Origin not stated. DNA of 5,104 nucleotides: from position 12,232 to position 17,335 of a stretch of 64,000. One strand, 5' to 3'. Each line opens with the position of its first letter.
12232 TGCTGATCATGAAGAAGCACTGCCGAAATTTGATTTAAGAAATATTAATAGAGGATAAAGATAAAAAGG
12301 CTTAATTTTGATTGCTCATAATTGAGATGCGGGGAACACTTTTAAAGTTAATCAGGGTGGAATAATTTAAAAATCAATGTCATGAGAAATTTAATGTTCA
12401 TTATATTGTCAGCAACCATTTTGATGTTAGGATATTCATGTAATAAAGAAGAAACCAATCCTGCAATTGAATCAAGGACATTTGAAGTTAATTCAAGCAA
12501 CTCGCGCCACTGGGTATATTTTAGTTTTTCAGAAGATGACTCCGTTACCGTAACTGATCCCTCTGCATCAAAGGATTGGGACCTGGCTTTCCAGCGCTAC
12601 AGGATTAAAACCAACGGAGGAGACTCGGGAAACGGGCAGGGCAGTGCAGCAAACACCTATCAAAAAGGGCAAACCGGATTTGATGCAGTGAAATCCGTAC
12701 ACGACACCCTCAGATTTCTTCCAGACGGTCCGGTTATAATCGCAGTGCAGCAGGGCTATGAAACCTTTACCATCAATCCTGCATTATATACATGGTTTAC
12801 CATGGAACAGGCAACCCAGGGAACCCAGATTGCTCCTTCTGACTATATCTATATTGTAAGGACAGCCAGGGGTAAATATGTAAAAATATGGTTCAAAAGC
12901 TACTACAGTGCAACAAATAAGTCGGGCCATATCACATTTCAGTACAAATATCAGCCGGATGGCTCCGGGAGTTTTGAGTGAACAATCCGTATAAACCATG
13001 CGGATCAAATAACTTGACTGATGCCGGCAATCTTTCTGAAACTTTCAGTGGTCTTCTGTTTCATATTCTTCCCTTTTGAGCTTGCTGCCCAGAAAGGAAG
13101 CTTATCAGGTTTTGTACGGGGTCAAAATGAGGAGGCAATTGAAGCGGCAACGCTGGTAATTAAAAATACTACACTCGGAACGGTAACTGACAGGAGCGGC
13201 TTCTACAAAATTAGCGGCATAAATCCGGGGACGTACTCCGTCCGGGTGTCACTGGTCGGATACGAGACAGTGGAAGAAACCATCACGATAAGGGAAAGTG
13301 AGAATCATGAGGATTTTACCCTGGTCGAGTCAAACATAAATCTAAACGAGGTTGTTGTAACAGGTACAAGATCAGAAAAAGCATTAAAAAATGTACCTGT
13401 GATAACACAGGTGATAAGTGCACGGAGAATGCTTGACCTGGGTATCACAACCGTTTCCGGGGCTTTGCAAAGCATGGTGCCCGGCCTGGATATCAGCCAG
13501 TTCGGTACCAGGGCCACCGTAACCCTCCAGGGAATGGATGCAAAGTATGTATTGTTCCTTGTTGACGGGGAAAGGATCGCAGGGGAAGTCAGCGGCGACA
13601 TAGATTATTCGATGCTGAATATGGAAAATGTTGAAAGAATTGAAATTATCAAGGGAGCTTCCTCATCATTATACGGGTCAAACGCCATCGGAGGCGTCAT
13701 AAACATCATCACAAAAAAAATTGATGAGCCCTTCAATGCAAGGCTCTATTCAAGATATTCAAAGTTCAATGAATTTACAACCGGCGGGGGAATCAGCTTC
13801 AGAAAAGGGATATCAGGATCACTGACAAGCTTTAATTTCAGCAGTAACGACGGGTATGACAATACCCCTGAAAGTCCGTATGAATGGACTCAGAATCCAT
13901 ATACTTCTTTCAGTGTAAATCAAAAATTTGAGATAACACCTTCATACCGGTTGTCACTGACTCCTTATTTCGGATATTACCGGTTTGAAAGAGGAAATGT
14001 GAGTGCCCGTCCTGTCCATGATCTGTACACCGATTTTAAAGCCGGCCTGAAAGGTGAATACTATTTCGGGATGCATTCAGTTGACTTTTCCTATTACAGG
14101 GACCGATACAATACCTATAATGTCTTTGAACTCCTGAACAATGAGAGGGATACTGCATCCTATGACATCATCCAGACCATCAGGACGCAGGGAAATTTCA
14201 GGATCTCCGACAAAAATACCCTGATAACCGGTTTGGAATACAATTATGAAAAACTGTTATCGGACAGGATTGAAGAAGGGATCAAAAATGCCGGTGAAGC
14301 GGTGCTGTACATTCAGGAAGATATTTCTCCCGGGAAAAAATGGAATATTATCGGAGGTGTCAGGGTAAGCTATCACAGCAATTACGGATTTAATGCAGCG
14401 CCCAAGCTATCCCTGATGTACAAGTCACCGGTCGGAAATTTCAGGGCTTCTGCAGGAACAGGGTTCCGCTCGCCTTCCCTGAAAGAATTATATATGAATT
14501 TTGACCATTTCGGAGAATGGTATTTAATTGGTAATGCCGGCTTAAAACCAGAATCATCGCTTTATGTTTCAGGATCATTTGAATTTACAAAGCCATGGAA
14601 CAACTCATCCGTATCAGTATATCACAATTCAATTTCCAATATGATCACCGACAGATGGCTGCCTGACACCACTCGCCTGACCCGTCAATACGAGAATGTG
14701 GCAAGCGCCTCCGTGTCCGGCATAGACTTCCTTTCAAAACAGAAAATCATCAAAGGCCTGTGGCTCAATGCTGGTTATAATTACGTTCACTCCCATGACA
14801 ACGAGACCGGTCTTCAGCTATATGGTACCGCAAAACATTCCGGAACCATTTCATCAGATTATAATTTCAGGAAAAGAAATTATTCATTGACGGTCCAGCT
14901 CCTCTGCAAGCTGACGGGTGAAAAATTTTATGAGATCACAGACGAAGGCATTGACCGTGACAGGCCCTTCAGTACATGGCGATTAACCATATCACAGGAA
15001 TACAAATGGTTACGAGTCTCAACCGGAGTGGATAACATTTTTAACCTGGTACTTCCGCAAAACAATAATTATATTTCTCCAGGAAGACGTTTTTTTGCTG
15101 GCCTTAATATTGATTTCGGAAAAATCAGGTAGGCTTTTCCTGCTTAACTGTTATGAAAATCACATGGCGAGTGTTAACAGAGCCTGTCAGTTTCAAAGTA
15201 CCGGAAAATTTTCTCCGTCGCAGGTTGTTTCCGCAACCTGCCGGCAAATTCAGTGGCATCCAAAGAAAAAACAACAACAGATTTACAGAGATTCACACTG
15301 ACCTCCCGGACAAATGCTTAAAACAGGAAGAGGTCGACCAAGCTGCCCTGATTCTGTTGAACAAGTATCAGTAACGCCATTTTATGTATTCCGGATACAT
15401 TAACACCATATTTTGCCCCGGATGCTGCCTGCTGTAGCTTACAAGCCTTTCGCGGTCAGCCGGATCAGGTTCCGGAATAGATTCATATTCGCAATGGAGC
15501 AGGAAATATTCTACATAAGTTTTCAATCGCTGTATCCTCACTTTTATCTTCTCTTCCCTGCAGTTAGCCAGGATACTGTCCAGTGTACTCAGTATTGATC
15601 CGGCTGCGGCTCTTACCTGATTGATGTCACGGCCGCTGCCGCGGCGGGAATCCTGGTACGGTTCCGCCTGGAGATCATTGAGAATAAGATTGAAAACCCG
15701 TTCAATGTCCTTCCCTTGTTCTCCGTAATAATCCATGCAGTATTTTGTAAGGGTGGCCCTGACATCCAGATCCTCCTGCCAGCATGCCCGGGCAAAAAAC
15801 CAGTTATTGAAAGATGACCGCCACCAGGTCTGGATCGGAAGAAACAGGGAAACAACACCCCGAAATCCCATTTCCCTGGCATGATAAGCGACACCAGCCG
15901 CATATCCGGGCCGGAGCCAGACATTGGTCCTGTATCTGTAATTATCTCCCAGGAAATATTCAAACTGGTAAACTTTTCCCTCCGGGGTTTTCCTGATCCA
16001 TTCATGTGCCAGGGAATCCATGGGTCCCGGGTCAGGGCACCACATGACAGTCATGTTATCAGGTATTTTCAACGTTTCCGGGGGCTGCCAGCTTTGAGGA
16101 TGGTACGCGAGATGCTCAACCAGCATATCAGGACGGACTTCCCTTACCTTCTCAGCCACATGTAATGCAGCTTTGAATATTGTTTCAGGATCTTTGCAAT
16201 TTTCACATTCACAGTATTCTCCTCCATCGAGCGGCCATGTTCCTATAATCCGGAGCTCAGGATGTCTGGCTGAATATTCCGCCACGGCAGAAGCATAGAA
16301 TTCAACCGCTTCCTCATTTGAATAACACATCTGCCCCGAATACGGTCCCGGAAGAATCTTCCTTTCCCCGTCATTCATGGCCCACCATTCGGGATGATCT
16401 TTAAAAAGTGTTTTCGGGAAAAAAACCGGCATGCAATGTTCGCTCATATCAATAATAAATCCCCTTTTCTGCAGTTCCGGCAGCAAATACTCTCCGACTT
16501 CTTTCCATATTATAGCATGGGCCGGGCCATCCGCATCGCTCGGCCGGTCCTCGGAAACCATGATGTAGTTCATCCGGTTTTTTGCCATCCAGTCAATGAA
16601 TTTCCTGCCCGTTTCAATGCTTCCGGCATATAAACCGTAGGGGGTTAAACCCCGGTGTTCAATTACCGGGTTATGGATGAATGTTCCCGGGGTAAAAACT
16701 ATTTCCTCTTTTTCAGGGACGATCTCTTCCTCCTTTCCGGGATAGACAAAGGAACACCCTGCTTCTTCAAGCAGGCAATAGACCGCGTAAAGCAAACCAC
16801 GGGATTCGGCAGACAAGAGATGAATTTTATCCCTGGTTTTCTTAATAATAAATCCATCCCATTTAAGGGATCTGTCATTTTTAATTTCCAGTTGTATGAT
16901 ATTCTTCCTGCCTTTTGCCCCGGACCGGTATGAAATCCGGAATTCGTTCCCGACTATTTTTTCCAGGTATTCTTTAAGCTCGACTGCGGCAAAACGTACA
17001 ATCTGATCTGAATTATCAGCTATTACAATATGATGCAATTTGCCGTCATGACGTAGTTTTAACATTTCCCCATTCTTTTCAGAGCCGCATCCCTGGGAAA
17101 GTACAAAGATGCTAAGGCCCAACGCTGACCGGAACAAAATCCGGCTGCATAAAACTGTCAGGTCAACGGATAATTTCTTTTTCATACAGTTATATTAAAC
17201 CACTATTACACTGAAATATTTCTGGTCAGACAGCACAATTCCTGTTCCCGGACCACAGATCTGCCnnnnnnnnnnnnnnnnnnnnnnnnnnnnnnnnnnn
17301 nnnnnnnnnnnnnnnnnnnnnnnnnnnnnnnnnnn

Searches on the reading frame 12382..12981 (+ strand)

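Call 109: search_protein_families(library=pfam, proteins=[window:12382-12981:+], max_evalue=0.0001)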
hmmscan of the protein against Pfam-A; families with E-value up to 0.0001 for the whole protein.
window:12382-12981:+ (199 aa): 1 family
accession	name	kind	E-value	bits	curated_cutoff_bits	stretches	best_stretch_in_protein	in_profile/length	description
PF14064.11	HmuY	-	5.7e-30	104.9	27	1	41-188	2-157/157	HmuY protein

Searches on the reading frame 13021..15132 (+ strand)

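Call 78: search_protein_families(library=pfam, proteins=[window:13021-15132:+], max_evalue=0.00001)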
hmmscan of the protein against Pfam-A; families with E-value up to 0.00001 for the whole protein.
window:13021-15132:+ (703 aa): 4 families
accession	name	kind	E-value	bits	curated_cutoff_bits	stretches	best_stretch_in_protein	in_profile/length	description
PF00593.30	TonB_dep_Rec_b-barrel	-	4.8e-35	122.7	27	1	272-673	38-436/436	TonB dependent receptor-like, beta-barrel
PF07715.20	Plug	-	4.8e-24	85.4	23.9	1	122-226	2-107/107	TonB-dependent Receptor Plug Domain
PF13715.12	CarbopepD_reg_2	-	3e-20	72.5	32.2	1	29-113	2-88/88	CarboxypepD_reg-like domain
PF13620.12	CarboxypepD_reg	-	1.5e-15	57.7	32.3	1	27-100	1-80/82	Carboxypeptidase regulatory-like domain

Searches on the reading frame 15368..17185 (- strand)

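Call 78: search_protein_families(library=pfam, proteins=[window:15368-17185:-], max_evalue=0.00001)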
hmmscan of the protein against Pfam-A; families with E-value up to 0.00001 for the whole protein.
window:15368-17185:- (605 aa): 2 families
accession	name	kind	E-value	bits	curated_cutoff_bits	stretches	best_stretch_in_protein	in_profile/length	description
PF16126.11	DUF4838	-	2.2e-24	86.6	26.6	1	149-495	2-321/325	Domain of unknown function (DUF4838)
PF03648.19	Glyco_hydro_67N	-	5e-06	27.2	24.3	0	46-137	17-119/120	Glycosyl hydrolase family 67 N-terminus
